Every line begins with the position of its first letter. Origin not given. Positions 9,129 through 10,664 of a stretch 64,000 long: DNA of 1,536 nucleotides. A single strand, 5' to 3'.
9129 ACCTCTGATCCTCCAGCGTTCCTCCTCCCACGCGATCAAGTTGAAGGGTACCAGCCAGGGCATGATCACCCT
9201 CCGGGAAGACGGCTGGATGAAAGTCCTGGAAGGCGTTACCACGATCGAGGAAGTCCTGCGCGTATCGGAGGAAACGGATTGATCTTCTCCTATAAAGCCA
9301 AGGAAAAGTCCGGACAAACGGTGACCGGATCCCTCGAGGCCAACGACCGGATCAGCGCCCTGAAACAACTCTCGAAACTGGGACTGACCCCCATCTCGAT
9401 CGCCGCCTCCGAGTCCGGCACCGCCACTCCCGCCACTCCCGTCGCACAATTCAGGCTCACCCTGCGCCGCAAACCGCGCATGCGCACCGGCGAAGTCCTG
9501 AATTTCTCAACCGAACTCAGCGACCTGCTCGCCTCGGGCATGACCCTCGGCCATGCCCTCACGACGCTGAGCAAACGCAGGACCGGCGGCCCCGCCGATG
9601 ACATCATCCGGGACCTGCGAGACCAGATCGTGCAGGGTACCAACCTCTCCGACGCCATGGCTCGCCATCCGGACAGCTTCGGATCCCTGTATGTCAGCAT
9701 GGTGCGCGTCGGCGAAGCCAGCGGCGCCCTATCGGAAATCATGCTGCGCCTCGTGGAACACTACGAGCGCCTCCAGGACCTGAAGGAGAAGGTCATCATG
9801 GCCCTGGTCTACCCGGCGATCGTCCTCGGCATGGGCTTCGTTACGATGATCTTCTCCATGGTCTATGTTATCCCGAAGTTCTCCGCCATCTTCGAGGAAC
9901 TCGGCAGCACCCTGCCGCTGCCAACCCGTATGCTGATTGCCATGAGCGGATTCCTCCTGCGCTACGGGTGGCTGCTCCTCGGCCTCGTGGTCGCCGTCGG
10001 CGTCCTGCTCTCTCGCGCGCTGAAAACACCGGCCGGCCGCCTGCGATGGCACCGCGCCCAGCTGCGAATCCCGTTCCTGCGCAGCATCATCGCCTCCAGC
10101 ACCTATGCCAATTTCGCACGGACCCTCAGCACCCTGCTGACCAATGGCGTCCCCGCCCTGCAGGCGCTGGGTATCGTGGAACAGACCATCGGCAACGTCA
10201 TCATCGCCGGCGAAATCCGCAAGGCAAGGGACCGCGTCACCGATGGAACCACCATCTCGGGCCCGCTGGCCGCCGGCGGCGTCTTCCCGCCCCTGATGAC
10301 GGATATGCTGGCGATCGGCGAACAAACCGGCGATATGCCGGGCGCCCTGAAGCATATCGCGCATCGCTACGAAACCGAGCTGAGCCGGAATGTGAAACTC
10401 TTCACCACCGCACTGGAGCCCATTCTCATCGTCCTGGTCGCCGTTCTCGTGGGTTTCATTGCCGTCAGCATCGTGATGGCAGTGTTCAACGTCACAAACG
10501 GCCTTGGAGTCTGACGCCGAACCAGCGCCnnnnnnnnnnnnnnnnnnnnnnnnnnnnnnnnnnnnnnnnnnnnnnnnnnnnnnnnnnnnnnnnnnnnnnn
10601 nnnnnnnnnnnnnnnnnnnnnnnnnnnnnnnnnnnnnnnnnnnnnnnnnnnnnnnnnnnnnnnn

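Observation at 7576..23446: Type II secretion system split by a 4.8-kb metabolic insertion, with no gspC or prepilin peptidase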

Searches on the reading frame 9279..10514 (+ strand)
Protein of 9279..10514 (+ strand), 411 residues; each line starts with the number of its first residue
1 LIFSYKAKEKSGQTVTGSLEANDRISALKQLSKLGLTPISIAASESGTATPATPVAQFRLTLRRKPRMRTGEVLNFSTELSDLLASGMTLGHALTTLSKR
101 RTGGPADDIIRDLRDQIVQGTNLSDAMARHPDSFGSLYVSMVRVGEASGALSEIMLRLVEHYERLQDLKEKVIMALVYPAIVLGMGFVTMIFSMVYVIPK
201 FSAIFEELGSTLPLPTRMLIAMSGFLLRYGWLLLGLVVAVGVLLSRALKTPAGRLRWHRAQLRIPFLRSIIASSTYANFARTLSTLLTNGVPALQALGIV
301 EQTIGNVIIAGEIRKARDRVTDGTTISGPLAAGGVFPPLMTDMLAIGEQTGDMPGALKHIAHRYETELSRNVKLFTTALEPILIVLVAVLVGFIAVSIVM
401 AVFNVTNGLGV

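Call 3: search_protein_families(library=pfam, proteins=[window:9279-10514:+], max_evalue=0.01)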
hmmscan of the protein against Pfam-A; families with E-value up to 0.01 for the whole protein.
window:9279-10514:+ (411 aa): 1 family
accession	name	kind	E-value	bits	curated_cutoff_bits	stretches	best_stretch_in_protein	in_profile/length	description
PF00482.28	T2SSF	-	2.4e-55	186.3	25.2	2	76-199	1-125/125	Type II secretion system (T2SS), protein F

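Call 6: search_protein_families(library=ncbifam, proteins=[window:9279-10514:+], max_evalue=0.01)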
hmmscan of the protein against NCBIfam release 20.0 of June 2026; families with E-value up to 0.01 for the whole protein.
window:9279-10514:+ (411 aa): 6 families
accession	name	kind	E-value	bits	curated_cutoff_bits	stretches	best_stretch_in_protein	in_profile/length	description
TIGR02120.1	GspF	equivalog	6.3e-109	364.8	424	1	3-407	1-399/401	type II secretion system inner membrane protein GspF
NF052607.1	T4PiliAsmPilCThrm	equivalog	5.9e-81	272.6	700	1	2-409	3-404/406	type IV pilus assembly protein PilC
NF047826.1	T3SSXpsF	equivalog_domain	2.6e-78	263.6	650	1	2-410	3-405/405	type II secretion system protein XpsF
NF052606.1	T4PiliAsmPilCMyx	equivalog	3.7e-76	256.6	700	1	3-407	22-416/419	type IV pilus assembly protein PilC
NF007861.0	PRK10573.1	equivalog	2.2e-66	224.6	401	1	2-409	6-398/401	protein transport protein HofC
NF041012.2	T4P_ComGB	equivalog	2.5e-33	115.8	240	1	75-405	5-330/332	competence type IV pilus assembly protein ComGB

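Call 9: find_encoding_contigs(protein=window:9279-10514:+, flank=10000, max_places=6)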
Protein window:9279-10514:+ (411 aa): 5 contigs read that carry it; 5 places shown.
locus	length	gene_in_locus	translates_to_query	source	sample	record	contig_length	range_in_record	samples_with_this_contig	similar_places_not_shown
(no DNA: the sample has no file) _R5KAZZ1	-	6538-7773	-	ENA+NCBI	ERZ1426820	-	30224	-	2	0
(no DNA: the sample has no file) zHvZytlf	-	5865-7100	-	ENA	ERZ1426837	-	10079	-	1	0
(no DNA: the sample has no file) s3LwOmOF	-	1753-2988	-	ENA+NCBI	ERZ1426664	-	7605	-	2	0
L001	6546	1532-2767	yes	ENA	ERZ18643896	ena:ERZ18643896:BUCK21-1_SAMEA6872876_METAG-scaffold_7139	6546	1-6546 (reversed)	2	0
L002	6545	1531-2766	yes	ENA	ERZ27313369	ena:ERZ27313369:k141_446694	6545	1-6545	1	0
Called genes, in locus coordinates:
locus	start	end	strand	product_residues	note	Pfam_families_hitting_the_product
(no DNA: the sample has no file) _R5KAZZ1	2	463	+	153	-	?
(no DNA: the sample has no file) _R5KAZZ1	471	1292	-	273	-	PF02535:Zip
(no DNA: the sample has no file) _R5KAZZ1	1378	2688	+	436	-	-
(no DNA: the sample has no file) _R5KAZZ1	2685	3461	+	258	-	PF03575:Peptidase_S51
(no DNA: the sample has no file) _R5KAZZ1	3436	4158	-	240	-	PF07796:DUF1638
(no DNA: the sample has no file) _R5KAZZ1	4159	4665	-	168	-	PF00578:AhpC-TSA, PF08534:Redoxin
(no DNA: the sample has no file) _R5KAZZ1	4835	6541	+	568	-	PF13604:AAA_30 (faint), PF05157:MshEN, PF00437:T2SSE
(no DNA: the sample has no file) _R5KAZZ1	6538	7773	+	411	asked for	PF28597:T2SSF_N, PF00482:T2SSF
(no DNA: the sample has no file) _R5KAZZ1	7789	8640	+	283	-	PF01261:AP_endonuc_2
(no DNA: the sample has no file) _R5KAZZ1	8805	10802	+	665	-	-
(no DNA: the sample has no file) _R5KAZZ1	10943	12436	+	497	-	PF01565:FAD_binding_4, PF02913:FAD-oxidase_C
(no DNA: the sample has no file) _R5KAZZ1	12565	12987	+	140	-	PF07963:N_methyl, PF08334:T2SSG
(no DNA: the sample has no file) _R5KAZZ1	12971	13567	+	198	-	PF12019:GspH (faint)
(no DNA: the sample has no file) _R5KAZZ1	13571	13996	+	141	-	PF07963:N_methyl (weak)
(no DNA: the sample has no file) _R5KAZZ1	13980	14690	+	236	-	-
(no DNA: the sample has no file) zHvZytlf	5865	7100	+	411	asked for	PF28597:T2SSF_N, PF00482:T2SSF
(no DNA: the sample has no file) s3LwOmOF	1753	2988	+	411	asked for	PF28597:T2SSF_N, PF00482:T2SSF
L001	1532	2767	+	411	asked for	PF28597:T2SSF_N, PF00482:T2SSF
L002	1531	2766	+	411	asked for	PF28597:T2SSF_N, PF00482:T2SSF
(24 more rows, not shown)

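Call 14: find_homologous_proteins(query=window:9279-10514:+, max_evalue=1e-30)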
Query window:9279-10514:+ (411 aa): 3330 proteins with E <= 1e-30 among 8000 candidates; the best 120 are listed.
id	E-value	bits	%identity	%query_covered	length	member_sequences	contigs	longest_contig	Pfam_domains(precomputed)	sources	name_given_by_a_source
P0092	1.8e-257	871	100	100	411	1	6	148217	PF00482.29,PF28597.1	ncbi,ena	-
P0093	5.9e-242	820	93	100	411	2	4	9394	PF00482.29,PF28597.1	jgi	-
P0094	1.4e-239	813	92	100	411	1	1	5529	PF00482.29,PF28597.1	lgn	-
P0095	1.7e-224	763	85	100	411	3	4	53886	PF00482.29,PF28597.1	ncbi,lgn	-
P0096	9.3e-220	747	84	100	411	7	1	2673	PF00482.29,PF28597.1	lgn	-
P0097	1.3e-214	730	82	100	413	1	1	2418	PF00482.29,PF28597.1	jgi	-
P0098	7.9e-213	724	83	97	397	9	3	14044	PF00482.29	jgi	jgi:type II secretory pathway component PulF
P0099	1.5e-202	691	78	100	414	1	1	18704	PF00482.29,PF28597.1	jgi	jgi:type II secretory pathway component PulF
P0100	6.4e-198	675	76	100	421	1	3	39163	PF00482.29,PF28597.1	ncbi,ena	-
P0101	3.1e-197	673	76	100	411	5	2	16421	PF00482.29,PF28597.1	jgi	jgi:type II secretory pathway component PulF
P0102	1.9e-194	664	76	100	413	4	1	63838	PF00482.29,PF28597.1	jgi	jgi:type II secretory pathway component PulF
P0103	2.7e-194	663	75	100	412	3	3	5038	PF00482.29,PF28597.1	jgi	jgi:type II secretory pathway component PulF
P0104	5.4e-194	662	74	100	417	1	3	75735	PF00482.29,PF28597.1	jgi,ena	-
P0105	6.3e-194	662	76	100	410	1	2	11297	PF00482.29,PF28597.1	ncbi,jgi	jgi:type II secretory pathway component PulF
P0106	1.7e-193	661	75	100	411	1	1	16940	PF00482.29,PF28597.1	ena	-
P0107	2.7e-193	660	75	100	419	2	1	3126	PF00482.29,PF28597.1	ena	-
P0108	4.4e-193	659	75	100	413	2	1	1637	PF00482.29,PF28597.1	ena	-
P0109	5.1e-193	659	76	100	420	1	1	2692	PF00482.29,PF28597.1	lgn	-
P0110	6.7e-193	659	75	100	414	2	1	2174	PF00482.29,PF28597.1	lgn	-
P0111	8.5e-193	659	74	100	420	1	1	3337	PF00482.29,PF28597.1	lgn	-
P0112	1.2e-192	658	75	100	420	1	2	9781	PF00482.29,PF28597.1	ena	-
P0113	1.5e-192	658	74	100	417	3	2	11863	PF00482.29,PF28597.1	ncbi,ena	ncbi:MAG: type II secretion system F family protein [bacterium]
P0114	2.3e-192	657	74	100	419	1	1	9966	PF00482.29,PF28597.1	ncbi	-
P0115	2.7e-192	657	74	100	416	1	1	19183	PF00482.29,PF28597.1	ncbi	-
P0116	4.3e-192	656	75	100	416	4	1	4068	PF00482.29,PF28597.1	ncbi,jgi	jgi:general secretion pathway protein F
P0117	1.0e-191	655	74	100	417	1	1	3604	PF00482.29,PF28597.1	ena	-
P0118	1.1e-191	655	74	100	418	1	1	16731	PF00482.29,PF28597.1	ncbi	-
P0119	1.3e-191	655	74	100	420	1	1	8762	PF00482.29,PF28597.1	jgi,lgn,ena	-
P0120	1.6e-191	654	74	100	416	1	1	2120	PF00482.29,PF28597.1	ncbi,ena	-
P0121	2.7e-191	654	74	100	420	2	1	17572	PF00482.29,PF28597.1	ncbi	-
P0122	3.8e-191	653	74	100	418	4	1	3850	PF00482.29,PF28597.1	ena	-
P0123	4.1e-191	653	74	100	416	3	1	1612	PF00482.29,PF28597.1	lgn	-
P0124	4.6e-191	653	74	100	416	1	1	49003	PF00482.29,PF28597.1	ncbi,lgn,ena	ncbi:MAG: type II secretion system F family protein [bacterium]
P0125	5.5e-191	653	73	100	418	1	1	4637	PF00482.29,PF28597.1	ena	-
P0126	1.0e-190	652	74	100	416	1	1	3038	PF00482.29,PF28597.1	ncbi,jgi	jgi:type II secretory pathway component PulF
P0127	1.7e-190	651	74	100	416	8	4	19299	PF00482.29,PF28597.1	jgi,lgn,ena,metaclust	metaclust:\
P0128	2.0e-190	651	73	100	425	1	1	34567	PF00482.29,PF28597.1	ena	-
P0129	4.2e-190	650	73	100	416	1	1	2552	PF00482.29,PF28597.1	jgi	jgi:type II secretory pathway component PulF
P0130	1.1e-189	648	74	100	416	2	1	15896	PF00482.29,PF28597.1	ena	-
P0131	1.3e-189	648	74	100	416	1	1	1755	PF00482.29,PF28597.1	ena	-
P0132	8.3e-189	645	74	100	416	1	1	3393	PF00482.29,PF28597.1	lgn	-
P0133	1.1e-188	645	74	100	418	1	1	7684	PF00482.29,PF28597.1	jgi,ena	-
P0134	1.1e-188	645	73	100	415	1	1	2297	PF00482.29,PF28597.1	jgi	jgi:type IV pilus assembly protein PilC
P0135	2.4e-188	644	72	100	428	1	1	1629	PF00482.29,PF28597.1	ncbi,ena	-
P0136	2.5e-188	644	75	100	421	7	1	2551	PF00482.29,PF28597.1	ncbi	-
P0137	4.1e-188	643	73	100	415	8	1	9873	PF00482.29,PF28597.1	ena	-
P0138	4.5e-188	643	73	100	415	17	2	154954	PF00482.29,PF28597.1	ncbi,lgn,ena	ncbi:MAG: type II secretion system F family protein [bacterium]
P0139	1.7e-187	641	73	100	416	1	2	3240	PF00482.29,PF28597.1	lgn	-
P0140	3.4e-187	640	73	100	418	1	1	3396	PF00482.29,PF28597.1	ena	-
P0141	4.0e-187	640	72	100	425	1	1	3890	PF00482.29,PF28597.1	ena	-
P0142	5.5e-187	639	73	100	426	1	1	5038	PF00482.29,PF28597.1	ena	-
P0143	8.8e-187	639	73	100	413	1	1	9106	PF00482.29,PF28597.1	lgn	-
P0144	1.6e-186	638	72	100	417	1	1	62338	PF00482.29,PF28597.1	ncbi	-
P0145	2.7e-186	637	73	100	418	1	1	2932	PF00482.29,PF28597.1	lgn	-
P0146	3.0e-186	637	75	96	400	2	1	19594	PF00482.29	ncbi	-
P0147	3.1e-186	637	72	100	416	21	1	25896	PF00482.29,PF28597.1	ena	-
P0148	9.1e-185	632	72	100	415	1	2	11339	PF00482.29,PF28597.1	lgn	-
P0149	4.5e-176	604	68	100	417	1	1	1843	PF00482.29,PF28597.1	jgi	jgi:type II secretory pathway component PulF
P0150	9.8e-174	596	69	100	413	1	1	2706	PF00482.29,PF28597.1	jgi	jgi:type II secretory pathway component PulF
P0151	1.3e-172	592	67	100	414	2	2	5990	PF00482.29,PF28597.1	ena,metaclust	metaclust:\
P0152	1.7e-167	575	67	100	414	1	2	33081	PF00482.29,PF28597.1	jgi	jgi:type II secretory pathway component PulF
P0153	2.8e-167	575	65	100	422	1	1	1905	PF00482.29,PF28597.1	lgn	-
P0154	7.3e-166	570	65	100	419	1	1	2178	PF00482.29,PF28597.1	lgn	-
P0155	1.6e-164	565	65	100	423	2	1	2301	PF00482.29,PF28597.1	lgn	-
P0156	3.5e-162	558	63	100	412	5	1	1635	PF00482.29,PF28597.1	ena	-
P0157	6.8e-162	557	64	100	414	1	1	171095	PF00482.29,PF28597.1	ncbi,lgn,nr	ncbi:MAG: type II secretion system F family protein [Lentisphaerae bacterium]|nr:type II secretion s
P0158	7.0e-162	557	64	100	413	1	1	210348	PF00482.29,PF28597.1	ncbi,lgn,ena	-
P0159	8.3e-162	557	62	100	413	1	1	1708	PF00482.29,PF28597.1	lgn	-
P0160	4.1e-161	554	63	100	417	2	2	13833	PF00482.29,PF28597.1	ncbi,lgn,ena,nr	ncbi:MAG: type II secretion system F family protein [Verrucomicrobia bacterium]|nr:type II secretion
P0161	7.0e-161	554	63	100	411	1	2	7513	PF00482.29,PF28597.1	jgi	jgi:type II secretory pathway component PulF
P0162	7.8e-161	553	65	100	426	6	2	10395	PF00482.29,PF28597.1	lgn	-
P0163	1.3e-160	553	63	100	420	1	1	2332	PF00482.29,PF28597.1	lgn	-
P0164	7.8e-160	550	63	100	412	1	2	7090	PF00482.29,PF28597.1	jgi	jgi:type II secretory pathway component PulF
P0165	1.2e-159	549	63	100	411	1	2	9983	PF00482.29,PF28597.1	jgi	-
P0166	2.7e-159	548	62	100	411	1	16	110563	PF00482.29,PF28597.1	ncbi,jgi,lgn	jgi:general secretion pathway protein F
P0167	3.6e-159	548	62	100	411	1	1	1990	PF00482.29,PF28597.1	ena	-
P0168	3.9e-159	548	65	100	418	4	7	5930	PF00482.29,PF28597.1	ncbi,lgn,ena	-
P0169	4.7e-159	548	62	100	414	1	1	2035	PF00482.29,PF28597.1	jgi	jgi:type IV pilus assembly protein PilC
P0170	6.3e-159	547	63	100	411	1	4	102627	PF00482.29,PF28597.1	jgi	-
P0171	8.7e-159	547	64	100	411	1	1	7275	PF00482.29,PF28597.1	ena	-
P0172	2.0e-158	545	65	99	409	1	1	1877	PF00482.29,PF28597.1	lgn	-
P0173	3.1e-158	545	62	100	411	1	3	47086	PF00482.29,PF28597.1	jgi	-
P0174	4.1e-158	544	61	100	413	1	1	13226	PF00482.29,PF28597.1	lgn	-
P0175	6.4e-158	544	63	100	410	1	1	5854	PF00482.29,PF28597.1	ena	-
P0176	2.2e-157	542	62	100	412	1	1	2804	PF00482.29,PF28597.1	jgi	jgi:general secretion pathway protein F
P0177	2.7e-157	542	61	100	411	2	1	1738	PF00482.29,PF28597.1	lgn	-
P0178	2.7e-157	542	62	97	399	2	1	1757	PF00482.29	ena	-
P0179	7.6e-157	540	63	100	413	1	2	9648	PF00482.29,PF28597.1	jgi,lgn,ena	-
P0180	1.4e-156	539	61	100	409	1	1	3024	PF00482.29,PF28597.1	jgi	jgi:type IV pilus assembly protein PilC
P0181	1.8e-156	539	63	100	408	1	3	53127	PF00482.29,PF28597.1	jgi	jgi:type IV pilus assembly protein PilC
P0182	1.9e-156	539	61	100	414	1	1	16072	PF00482.29,PF28597.1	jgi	-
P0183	2.4e-156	539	60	100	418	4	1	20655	PF00482.29,PF28597.1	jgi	jgi:type II secretory pathway component PulF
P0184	3.4e-156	538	63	100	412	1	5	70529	PF00482.29,PF28597.1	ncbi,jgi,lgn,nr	ncbi:MAG: type II secretion system F family protein [Lentisphaerae bacterium]|nr:type II secretion s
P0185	5.7e-156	537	62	100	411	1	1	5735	PF00482.29,PF28597.1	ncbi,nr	ncbi:MAG: type II secretion system F family protein [Lentisphaerae bacterium]|nr:type II secretion s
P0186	1.0e-155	537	60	100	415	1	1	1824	PF00482.29,PF28597.1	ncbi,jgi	jgi:type II secretory pathway component PulF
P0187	1.0e-155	537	60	100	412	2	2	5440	PF00482.29,PF28597.1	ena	-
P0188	3.8e-155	535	62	99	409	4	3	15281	PF00482.29,PF28597.1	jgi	jgi:type II secretory pathway component PulF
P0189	5.2e-155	534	62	100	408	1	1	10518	PF00482.29,PF28597.1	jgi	jgi:type IV pilus assembly protein PilC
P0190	6.1e-155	534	61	99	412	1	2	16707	PF00482.29,PF28597.1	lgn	-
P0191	7.1e-155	534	63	100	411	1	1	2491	PF00482.29,PF28597.1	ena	-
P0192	1.2e-154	533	60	100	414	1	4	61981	PF00482.29,PF28597.1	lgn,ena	-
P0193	1.6e-154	533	62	100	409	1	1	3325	PF00482.29,PF28597.1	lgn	-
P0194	2.2e-154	532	62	100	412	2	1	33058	PF00482.29,PF28597.1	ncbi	ncbi:MAG: type II secretion system F family protein [Kiritimatiellia bacterium]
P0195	2.4e-154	532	62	100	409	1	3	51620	PF00482.29,PF28597.1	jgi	-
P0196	3.3e-154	532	62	100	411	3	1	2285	PF00482.29,PF28597.1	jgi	jgi:type II secretory pathway component PulF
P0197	4.1e-154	531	63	100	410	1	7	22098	PF00482.29,PF28597.1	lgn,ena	-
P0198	4.3e-154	531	61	100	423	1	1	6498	PF00482.29,PF28597.1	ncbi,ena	-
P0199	4.4e-154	531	61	100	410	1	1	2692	PF00482.29,PF28597.1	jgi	-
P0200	5.1e-154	531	62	100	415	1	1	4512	PF00482.29,PF28597.1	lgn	-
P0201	5.8e-154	531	60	100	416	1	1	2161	PF00482.29,PF28597.1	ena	-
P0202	9.6e-154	530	59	99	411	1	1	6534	PF00482.29,PF28597.1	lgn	-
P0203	1.2e-153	530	61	100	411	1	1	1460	PF00482.29,PF28597.1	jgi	jgi:type II secretory pathway component PulF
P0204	1.3e-153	530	63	96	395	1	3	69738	PF00482.29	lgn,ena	-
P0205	1.5e-153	529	60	100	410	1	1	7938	PF00482.29,PF28597.1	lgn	-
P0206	1.6e-153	529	63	100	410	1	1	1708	PF00482.29,PF28597.1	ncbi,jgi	jgi:general secretion pathway protein F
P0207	1.8e-153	529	61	100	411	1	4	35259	PF00482.29,PF28597.1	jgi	-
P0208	2.2e-153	529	59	99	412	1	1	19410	PF00482.29,PF28597.1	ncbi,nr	ncbi:MAG: type II secretion system protein [Verrucomicrobia bacterium]|nr:type II secretion system p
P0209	2.3e-153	529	59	100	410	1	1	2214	PF00482.29,PF28597.1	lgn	-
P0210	2.4e-153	529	61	99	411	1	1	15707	PF00482.29,PF28597.1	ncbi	-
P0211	2.4e-153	529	60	100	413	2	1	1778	PF00482.29,PF28597.1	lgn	-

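Call 15: find_encoding_contigs(protein=P0095, flank=10000, max_places=2)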
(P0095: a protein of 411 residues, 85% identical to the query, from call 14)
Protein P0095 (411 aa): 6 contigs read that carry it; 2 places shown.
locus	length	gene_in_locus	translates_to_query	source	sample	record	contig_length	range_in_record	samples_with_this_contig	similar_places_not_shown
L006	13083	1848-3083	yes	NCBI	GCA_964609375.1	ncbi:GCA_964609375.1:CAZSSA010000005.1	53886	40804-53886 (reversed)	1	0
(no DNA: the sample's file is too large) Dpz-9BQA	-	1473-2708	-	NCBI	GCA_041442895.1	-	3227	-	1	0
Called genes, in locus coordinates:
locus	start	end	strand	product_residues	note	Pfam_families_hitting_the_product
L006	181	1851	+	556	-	PF05157:MshEN, PF00437:T2SSE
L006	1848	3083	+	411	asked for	PF28597:T2SSF_N, PF00482:T2SSF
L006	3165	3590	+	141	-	PF07963:N_methyl, PF08334:T2SSG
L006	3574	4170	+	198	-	PF07963:N_methyl (weak)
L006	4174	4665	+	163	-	PF07963:N_methyl (weak)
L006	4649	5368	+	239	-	PF07963:N_methyl (weak)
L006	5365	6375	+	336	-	PF21687:T2SSK_1st, PF03934:T2SSK (faint), PF12836:HHH_3 (weak)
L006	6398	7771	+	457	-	PF05137:PilN (weak)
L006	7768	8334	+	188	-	-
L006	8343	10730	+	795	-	PF21305:type_II_gspD_N0 (weak), PF03958:Secretin_N, PF00263:Secretin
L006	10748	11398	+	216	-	-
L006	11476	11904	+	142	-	PF00572:Ribosomal_L13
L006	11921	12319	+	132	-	PF00380:Ribosomal_S9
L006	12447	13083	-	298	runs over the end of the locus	PF03279:Lip_A_acyltrans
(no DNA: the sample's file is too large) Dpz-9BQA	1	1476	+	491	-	?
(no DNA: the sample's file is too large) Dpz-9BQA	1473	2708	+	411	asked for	PF28597:T2SSF_N, PF00482:T2SSF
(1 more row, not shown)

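Call 16: find_encoding_contigs(protein=P0102, flank=10000, max_places=1)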
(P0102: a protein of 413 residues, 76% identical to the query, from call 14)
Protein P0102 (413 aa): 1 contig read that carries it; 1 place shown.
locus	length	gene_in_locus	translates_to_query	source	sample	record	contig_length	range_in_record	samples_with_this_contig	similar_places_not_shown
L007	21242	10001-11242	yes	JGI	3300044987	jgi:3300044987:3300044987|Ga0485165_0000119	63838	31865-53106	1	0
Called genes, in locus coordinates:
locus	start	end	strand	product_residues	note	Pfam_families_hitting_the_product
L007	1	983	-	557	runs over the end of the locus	PF00753:Lactamase_B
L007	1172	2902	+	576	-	PF00989:PAS, PF12860:PAS_7 (faint), PF13188:PAS_8 (faint), PF13426:PAS_9 (weak), PF00989:PAS (weak), PF08448:PAS_4 (weak), PF13426:PAS_9, PF07228:SpoIIE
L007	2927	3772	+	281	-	PF02826:2-Hacid_dh_C (weak), PF03446:NAD_binding_2, PF14833:NAD_binding_11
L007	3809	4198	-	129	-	PF02472:ExbD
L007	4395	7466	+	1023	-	PF01055:Glyco_hydro_31_2nd, PF21365:Glyco_hydro_31_3rd, PF17137:DUF5110, PF00754:F5_F8_type_C (faint), PF24135:DUF7402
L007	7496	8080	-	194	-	PF00578:AhpC-TSA, PF08534:Redoxin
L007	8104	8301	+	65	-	-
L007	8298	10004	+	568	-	PF13604:AAA_30 (faint), PF05157:MshEN, PF00437:T2SSE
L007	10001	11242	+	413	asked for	PF28597:T2SSF_N, PF00482:T2SSF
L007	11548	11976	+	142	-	PF07963:N_methyl (weak), PF08334:T2SSG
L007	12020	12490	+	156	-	-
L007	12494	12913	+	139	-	PF07963:N_methyl (weak)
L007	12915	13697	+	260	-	PF07963:N_methyl (weak)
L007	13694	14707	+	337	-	PF21687:T2SSK_1st, PF12836:HHH_3 (weak)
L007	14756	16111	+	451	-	PF11104:PilM_2 (weak), PF05137:PilN (weak)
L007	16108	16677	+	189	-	PF04350:PilO (weak), PF10741:T2SSM_b (weak)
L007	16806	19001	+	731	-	PF21305:type_II_gspD_N0, PF03958:Secretin_N, PF00263:Secretin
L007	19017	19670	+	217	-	-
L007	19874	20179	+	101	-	PF00572:Ribosomal_L13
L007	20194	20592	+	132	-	PF00380:Ribosomal_S9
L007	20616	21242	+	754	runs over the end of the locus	PF00069:Pkinase, PF07714:PK_Tyr_Ser-Thr, PF12773:DZR (weak)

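Call 17: find_encoding_contigs(protein=P0138, flank=10000, max_places=1)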
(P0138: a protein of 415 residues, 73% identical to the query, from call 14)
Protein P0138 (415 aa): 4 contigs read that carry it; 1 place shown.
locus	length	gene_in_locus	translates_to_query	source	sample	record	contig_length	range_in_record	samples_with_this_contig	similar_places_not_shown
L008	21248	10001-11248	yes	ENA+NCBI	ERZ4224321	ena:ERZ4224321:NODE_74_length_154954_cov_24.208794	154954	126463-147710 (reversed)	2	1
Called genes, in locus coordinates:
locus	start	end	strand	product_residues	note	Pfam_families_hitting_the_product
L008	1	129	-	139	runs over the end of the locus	PF00383:dCMP_cyt_deam_1, PF08211:dCMP_cyt_deam_2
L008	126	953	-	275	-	PF01048:PNP_UDP_1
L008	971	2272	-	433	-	PF02885:Glycos_trans_3N, PF00591:Glycos_transf_3, PF07831:PYNP_C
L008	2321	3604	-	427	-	-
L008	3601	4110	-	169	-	PF00881:Nitroreductase, PF14512:TM1586_NiRdase (weak)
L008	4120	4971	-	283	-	PF17827:PrmC_N, PF05175:MTS, PF06325:PrmA, PF13847:Methyltransf_31, PF08241:Methyltransf_11 (weak), PF08242:Methyltransf_12 (weak), PF13649:Methyltransf_25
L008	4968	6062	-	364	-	PF03462:PCRF, PF00472:RF-1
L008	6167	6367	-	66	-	PF01197:Ribosomal_L31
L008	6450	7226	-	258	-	PF00290:Trp_syntA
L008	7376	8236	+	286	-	-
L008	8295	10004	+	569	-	PF05157:MshEN, PF00437:T2SSE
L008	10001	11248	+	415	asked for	PF28597:T2SSF_N, PF00482:T2SSF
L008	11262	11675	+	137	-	PF07963:N_methyl (weak), PF08334:T2SSG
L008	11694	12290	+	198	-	PF07963:N_methyl (weak)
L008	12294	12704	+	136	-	PF07963:N_methyl (weak)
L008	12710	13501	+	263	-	PF07963:N_methyl (weak)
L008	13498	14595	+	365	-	PF21687:T2SSK_1st, PF12836:HHH_3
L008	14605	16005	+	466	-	PF11104:PilM_2, PF05137:PilN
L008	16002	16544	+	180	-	-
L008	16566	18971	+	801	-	PF21305:type_II_gspD_N0 (weak), PF03958:Secretin_N, PF00263:Secretin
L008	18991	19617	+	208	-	-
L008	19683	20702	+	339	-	PF01370:Epimerase, PF04321:RmlD_sub_bind, PF16363:GDP_Man_Dehyd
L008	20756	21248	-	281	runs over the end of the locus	PF01261:AP_endonuc_2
